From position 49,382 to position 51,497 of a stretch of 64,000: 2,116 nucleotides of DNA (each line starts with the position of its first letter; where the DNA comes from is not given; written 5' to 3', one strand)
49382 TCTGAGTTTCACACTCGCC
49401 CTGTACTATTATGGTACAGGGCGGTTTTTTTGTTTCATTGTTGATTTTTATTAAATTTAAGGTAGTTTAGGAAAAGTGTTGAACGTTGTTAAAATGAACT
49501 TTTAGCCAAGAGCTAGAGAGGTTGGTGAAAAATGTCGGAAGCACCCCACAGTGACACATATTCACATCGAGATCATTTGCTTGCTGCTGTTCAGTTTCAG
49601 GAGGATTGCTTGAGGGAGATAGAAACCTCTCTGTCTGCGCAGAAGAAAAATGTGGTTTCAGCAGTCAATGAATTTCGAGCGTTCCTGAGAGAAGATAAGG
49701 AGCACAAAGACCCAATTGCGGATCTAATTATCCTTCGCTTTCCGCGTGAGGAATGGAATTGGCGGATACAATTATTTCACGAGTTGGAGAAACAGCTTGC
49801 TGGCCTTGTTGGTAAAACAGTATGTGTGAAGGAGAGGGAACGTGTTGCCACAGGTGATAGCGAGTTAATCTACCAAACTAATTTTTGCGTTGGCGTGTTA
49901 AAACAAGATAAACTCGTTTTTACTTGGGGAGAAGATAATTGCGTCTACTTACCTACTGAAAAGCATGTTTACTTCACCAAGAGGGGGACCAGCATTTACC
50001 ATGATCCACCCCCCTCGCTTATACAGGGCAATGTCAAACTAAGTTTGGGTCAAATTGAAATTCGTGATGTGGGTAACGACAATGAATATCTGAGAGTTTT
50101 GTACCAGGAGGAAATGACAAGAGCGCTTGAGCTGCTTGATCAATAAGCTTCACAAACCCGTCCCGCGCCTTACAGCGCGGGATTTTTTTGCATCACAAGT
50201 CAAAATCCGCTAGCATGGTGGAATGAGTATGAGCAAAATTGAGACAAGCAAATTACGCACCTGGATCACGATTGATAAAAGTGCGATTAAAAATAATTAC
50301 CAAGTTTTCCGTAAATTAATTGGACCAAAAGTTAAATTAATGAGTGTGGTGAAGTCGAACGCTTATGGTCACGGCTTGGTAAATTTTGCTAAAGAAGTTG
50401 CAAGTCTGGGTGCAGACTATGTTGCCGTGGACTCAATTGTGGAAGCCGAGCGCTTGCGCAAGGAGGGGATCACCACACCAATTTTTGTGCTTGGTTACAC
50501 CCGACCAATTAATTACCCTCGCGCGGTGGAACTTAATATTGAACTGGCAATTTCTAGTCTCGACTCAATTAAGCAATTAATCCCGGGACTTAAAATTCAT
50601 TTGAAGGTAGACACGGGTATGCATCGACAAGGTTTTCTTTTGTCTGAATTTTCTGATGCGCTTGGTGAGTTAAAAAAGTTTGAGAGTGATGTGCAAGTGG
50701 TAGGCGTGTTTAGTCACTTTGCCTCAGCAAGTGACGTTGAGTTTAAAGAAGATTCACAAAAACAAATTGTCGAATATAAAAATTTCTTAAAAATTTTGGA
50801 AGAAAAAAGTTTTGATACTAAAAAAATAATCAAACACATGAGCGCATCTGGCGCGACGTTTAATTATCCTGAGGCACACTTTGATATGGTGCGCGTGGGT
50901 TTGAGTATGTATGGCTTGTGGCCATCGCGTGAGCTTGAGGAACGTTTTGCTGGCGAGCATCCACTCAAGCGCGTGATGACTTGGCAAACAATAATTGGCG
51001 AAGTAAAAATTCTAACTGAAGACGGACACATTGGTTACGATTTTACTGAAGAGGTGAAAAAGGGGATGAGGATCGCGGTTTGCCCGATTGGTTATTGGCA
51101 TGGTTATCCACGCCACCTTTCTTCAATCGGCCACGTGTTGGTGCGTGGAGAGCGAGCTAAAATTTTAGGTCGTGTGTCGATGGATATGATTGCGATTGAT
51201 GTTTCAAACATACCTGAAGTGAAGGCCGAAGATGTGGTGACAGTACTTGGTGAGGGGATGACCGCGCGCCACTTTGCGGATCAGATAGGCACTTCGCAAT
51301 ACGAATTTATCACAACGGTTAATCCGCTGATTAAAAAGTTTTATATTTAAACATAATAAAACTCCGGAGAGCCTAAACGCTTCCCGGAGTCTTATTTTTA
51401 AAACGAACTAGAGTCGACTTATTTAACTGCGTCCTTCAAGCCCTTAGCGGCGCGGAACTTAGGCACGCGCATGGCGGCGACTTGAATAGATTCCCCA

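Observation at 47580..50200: Three tandem monocistronic paralogs (family B) with conserved 5' leaders including a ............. hairpin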

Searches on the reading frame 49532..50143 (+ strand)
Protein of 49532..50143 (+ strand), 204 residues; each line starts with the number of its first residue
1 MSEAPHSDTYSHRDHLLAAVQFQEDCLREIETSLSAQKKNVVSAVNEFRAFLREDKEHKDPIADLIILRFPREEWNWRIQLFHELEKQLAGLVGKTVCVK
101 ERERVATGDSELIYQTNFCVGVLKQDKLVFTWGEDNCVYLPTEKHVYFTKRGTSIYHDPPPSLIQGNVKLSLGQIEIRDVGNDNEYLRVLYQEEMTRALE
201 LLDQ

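Call 8: search_protein_families(library=pfam, proteins=[window:49532-50143:+], max_evalue=0.1)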
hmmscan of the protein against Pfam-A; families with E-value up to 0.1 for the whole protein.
window:49532-50143:+ (204 aa): 1 family
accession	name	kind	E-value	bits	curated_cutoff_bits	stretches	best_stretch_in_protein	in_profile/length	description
PF23591.1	CILP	-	0.097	13.1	27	0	114-158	37-82/90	Cartilage intermediate layer protein 1-like domain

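Call 9: search_protein_families(library=ncbifam, proteins=[window:49532-50143:+], max_evalue=0.1)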
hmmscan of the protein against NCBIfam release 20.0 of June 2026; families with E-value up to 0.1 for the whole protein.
window:49532-50143:+ (204 aa): 0 families

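Call 10: search_protein_families(library=padloc, proteins=[window:49532-50143:+], max_evalue=0.1)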
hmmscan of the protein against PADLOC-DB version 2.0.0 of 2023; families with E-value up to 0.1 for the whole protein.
window:49532-50143:+ (204 aa): 0 families

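Call 11: search_protein_families(library=phrogs, proteins=[window:49532-50143:+], max_evalue=0.1)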
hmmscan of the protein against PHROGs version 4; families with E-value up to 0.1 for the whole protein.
window:49532-50143:+ (204 aa): 1 family
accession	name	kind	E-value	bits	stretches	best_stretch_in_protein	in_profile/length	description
phrog_3592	-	moron, auxiliary metabolic gene and host takeover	0.085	14.1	0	35-60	154-179/182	Lar-like restriction alleviation protein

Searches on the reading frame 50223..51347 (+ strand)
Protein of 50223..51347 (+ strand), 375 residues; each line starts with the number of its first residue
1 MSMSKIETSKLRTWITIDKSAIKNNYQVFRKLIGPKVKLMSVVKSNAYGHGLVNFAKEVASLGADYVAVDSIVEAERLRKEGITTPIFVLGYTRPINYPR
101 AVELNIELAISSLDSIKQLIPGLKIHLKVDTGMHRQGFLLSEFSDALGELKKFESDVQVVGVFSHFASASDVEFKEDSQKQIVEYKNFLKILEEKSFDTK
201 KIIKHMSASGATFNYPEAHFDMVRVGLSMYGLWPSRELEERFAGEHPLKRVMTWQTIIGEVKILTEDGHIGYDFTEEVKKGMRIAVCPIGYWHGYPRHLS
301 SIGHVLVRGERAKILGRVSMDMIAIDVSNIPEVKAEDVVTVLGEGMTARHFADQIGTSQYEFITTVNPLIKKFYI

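Call 8: search_protein_families(library=pfam, proteins=[window:50223-51347:+], max_evalue=0.1)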
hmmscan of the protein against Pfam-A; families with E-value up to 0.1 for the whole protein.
window:50223-51347:+ (375 aa): 2 families
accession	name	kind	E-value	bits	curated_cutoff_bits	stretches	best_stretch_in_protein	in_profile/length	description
PF01168.26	Ala_racemase_N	-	1.1e-56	192.5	24.1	1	17-232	1-218/220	Alanine racemase, N-terminal domain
PF00842.27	Ala_racemase_C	-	1.2e-33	115.8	25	1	251-374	1-127/127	Alanine racemase, C-terminal domain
